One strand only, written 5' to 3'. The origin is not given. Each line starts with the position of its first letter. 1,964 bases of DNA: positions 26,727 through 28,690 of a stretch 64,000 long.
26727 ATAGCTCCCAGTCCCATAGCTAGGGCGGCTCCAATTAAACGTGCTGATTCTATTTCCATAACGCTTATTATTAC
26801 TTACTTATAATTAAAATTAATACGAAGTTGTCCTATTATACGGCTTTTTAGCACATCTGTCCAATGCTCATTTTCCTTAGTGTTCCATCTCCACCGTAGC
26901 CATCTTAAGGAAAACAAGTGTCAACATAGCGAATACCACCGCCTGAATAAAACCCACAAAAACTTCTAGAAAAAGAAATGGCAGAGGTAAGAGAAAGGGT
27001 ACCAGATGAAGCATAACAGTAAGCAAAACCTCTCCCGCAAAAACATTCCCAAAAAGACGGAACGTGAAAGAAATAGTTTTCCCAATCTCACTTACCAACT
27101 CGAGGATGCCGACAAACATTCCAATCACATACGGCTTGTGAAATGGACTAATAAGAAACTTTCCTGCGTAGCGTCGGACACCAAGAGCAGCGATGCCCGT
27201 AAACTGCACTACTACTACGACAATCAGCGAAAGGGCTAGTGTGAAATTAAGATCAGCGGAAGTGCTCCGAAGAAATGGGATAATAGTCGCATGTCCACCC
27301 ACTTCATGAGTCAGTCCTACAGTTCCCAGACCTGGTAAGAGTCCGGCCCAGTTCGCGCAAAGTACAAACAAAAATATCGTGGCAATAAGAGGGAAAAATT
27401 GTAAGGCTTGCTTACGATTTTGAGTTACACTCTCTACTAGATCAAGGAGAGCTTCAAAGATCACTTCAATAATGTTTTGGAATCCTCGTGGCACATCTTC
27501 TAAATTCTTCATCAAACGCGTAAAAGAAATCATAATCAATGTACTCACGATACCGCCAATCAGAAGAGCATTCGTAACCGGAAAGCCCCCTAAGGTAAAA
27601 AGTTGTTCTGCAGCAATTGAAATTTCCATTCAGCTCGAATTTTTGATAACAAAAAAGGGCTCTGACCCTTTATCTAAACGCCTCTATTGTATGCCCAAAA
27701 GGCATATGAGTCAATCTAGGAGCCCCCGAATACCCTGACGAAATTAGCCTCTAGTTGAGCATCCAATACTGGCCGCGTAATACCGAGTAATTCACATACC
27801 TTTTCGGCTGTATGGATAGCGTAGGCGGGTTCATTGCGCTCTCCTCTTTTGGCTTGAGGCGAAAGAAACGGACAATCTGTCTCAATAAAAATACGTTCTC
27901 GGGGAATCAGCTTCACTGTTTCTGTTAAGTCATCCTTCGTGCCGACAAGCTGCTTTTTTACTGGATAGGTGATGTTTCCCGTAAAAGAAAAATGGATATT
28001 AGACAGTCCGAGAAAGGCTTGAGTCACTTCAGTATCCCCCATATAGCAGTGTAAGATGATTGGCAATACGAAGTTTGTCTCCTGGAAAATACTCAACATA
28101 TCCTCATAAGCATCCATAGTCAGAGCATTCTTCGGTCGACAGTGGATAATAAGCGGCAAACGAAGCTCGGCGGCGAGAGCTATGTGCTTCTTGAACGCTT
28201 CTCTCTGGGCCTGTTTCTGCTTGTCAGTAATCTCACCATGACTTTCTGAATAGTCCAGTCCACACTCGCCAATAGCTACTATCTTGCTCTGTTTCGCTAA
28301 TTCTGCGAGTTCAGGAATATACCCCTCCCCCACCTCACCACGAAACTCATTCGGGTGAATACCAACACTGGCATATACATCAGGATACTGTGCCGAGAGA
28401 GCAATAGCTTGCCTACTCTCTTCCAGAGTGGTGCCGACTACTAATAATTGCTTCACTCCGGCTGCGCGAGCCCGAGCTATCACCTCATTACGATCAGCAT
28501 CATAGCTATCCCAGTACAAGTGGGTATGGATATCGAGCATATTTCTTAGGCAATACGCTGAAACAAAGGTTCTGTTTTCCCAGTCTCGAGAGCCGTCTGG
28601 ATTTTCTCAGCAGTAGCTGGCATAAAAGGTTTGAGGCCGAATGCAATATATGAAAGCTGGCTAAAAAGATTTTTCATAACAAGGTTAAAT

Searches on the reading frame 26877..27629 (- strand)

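Call 68: search_protein_families(library=pfam, proteins=[window:26877-27629:-], max_evalue=0.0001)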
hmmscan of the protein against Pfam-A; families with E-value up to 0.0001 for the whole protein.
window:26877-27629:- (250 aa): 1 family
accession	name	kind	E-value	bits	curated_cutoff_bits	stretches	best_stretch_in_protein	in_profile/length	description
PF00119.25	ATP-synt_A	-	1.2e-42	146.7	33.9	1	27-242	5-217/217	ATP synthase A chain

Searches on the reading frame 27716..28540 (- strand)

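Call 68: search_protein_families(library=pfam, proteins=[window:27716-28540:-], max_evalue=0.0001)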
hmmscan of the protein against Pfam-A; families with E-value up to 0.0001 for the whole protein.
window:27716-28540:- (274 aa): 1 family
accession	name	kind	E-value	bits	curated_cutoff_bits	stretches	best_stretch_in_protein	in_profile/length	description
PF01026.27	TatD_DNase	-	1.8e-70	237.7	27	1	3-272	2-253/253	TatD related DNase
